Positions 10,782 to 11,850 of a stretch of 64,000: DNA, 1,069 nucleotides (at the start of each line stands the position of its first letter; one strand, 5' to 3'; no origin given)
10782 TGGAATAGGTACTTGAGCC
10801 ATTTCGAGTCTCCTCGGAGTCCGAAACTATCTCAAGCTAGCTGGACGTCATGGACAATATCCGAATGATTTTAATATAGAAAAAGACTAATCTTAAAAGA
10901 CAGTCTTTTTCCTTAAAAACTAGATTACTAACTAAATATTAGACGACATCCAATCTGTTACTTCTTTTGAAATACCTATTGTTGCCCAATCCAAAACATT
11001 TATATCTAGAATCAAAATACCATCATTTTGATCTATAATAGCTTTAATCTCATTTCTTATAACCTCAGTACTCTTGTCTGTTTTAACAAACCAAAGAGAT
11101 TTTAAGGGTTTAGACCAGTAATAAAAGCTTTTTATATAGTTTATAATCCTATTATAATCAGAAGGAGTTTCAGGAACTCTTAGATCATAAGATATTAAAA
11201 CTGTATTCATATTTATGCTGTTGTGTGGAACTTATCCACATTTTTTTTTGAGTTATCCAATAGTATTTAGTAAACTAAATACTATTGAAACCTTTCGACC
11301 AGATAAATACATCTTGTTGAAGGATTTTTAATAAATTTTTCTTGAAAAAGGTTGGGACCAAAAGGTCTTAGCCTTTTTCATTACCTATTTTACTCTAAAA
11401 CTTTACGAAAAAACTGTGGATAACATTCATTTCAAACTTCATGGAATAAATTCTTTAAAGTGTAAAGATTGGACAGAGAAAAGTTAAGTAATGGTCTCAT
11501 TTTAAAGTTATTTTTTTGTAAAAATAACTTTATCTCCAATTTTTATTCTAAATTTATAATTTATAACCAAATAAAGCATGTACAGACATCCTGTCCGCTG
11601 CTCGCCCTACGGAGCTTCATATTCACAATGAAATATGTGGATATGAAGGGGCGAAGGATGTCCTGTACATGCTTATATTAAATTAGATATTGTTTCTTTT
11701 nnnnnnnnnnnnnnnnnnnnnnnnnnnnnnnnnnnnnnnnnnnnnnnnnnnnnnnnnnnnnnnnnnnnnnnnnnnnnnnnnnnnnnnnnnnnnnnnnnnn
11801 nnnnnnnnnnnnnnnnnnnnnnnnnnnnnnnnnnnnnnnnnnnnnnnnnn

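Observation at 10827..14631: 3.5-kb Mrr/DUF2726 islet bounded by 36-bp direct repeats, docked onto the tRNA-Gln locus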

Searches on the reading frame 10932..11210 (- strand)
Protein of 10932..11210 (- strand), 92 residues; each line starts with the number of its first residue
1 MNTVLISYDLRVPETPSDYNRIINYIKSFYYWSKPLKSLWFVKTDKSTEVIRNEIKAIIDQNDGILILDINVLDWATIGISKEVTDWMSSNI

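Call 8: search_protein_families(library=pfam, proteins=[window:10932-11210:-], max_evalue=0.01)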
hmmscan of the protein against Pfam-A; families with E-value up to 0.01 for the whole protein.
window:10932-11210:- (92 aa): 1 family
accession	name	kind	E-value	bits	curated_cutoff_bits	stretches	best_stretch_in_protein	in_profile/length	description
PF09827.14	CRISPR_Cas2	-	0.00015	22.3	23.8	1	3-71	2-67/74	CRISPR associated protein Cas2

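Call 19: search_protein_families(library=padloc, proteins=[window:10932-11210:-], max_evalue=0.01)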
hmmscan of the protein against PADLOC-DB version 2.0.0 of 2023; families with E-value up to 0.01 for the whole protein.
window:10932-11210:- (92 aa): 2 families
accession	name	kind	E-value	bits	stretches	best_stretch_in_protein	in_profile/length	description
PDLC02078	Cas2b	-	0.00013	19.9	1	2-88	3-85/94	-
PDLC01649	Cas2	-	0.00086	17.6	1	4-70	3-65/70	"CAS-I,CAS-II,CAS-III,CAS-IV,CAS-V,CAS-VI; acquisition_2"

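Call 20: search_protein_families(library=ncbifam, proteins=[window:10932-11210:-], max_evalue=0.01)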
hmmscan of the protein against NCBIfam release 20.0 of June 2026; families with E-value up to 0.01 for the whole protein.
window:10932-11210:- (92 aa): 0 families

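Call 21: search_protein_families(library=phrogs, proteins=[window:10932-11210:-], max_evalue=0.01)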
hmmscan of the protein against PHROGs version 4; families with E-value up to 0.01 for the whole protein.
window:10932-11210:- (92 aa): 1 family
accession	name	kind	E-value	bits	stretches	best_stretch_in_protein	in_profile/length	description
phrog_1090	-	unknown function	7.7e-20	71.9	1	1-92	1-88/90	-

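Call 90: search_dna_similar(query=window:10932-11210:-, collection=phages, mode=protein, max_evalue=0.001, max_rows=12)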
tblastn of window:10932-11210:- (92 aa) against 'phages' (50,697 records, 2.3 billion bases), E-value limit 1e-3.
Records with a match: 37; places in all: 37; records where one place covers at least 80% of the query: 13.
Best place of each record, by identity: <60% 37.
By first word of the organism name: Staphylococcus 22; Enterococcus 10; Mannheimia 2; Bacillus 2; Pasteurella 1.
By host as written in the record: Staphylococcus pseudintermedius 11; Enterococcus faecalis 10; Staphylococcus pseudintermedius E140 5; Mannheimia haemolytica 587A serotype A2 2; Bacillus thuringiensis 4B1 2; Staphylococcus pseudintermedius strain E045 2; Staphylococcus epidermidis 36-1 2; Staphylococcus warneri G30 1; and 2 more.
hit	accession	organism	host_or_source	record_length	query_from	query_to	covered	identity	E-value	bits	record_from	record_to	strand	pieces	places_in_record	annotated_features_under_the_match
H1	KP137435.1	Mannheimia phage vB_MhS_587AP2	Mannheimia haemolytica 587A serotype A2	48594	1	75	82%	41.3%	2e-11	64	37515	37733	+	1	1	hypothetical protein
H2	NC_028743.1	Mannheimia phage vB_MhS_587AP2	Mannheimia haemolytica 587A serotype A2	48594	1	75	82%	41.3%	2e-11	64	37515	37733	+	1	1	hypothetical protein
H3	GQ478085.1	Enterococcus phage phiFL2B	Enterococcus faecalis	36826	1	90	98%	31.1%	8e-7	50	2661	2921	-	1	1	gp05: conserved hypothetical protein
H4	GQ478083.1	Enterococcus phage phiFL1C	Enterococcus faecalis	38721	1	90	98%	31.1%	8e-7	50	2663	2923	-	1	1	gp05: conserved hypothetical protein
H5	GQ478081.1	Enterococcus phage phiFL1A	Enterococcus faecalis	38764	1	90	98%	31.1%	8e-7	50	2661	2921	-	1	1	gp05: conserved hypothetical protein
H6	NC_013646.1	Enterococcus phage phiFL1A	Enterococcus faecalis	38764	1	90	98%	31.1%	8e-7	50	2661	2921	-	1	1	gp05: hypothetical protein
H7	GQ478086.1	Enterococcus phage phiFL3A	Enterococcus faecalis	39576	1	90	98%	31.1%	8e-7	50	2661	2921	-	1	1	gp05: conserved hypothetical protein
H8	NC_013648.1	Enterococcus phage phiFL3A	Enterococcus faecalis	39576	1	90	98%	31.1%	8e-7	50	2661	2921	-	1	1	gp05: hypothetical protein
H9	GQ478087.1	Enterococcus phage phiFL3B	Enterococcus faecalis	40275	1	90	98%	31.1%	8e-7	50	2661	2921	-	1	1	gp05: conserved hypothetical protein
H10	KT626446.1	Bacillus phage phi4B1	Bacillus thuringiensis 4B1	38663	1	70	76%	37.1%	3e-5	46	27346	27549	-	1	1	hypothetical protein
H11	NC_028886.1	Bacillus phage phi4B1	Bacillus thuringiensis 4B1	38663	1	70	76%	37.1%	3e-5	46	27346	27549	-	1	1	hypothetical protein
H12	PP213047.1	Staphylococcus phage vB_G30_01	Staphylococcus warneri G30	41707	1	68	74%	38.2%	6e-5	45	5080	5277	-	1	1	Cas system-associated protein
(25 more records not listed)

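Call 93: get_annotated_region(hit=H3, flank=3000)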
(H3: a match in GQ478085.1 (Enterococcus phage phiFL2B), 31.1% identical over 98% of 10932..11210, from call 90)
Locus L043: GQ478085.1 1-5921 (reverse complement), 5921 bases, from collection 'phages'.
description: Enterococcus phage phiFL2B, complete genome.
organism: Enterococcus phage phiFL2B (NCBI taxid 673836)
taxonomy: Viruses; Duplodnaviria; Heunggongvirae; Uroviricota; Caudoviricetes; Phifelvirus; Phifelvirus FL2
host: Enterococcus faecalis; source: -; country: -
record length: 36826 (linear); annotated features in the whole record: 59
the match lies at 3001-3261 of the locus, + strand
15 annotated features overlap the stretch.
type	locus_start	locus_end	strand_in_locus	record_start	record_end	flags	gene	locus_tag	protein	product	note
CDS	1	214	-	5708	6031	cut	gp15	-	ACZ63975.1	conserved hypothetical protein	-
CDS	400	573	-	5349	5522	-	gp14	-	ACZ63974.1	hypothetical protein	domain PseB, TIGR03589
CDS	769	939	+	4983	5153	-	gp13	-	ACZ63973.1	hypothetical protein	-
CDS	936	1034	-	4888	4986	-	gp12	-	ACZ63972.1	hypothetical protein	-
CDS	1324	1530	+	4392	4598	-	gp11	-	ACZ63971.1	hypothetical protein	-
CDS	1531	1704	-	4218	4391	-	gp10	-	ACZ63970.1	conserved hypothetical protein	-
CDS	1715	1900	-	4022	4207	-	gp09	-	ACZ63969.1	conserved hypothetical protein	-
CDS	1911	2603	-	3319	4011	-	gp08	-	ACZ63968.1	anti-repressor protein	domain phage_pRha, ORF6C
CDS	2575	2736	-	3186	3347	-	gp07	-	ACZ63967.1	conserved hypothetical protein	-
CDS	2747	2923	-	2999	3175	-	gp06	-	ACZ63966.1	conserved hypothetical protein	-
CDS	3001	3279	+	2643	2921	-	gp05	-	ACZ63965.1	conserved hypothetical protein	-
CDS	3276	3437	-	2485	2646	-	gp04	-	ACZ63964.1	conserved hypothetical protein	-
CDS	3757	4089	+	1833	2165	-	gp03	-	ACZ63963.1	CI phage repressor protein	domain HTH_XRE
CDS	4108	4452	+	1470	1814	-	gp02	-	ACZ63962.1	conserved hypothetical protein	domain DUF955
CDS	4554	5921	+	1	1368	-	gp01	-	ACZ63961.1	integrase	domain Ser_recombinase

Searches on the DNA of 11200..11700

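Call 87: search_rna_families(source=window, start=11200, end=11700, threshold=evalue, max_evalue=0.1)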
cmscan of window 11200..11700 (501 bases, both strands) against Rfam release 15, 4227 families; matches with E-value up to 0.1: 1.
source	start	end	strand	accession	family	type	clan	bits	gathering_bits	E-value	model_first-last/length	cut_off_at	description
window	11284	11382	+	RF02346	ar35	Gene; sRNA;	-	25.6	45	0.0071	1-144/144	no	Alphaproteobacterial sRNA ar35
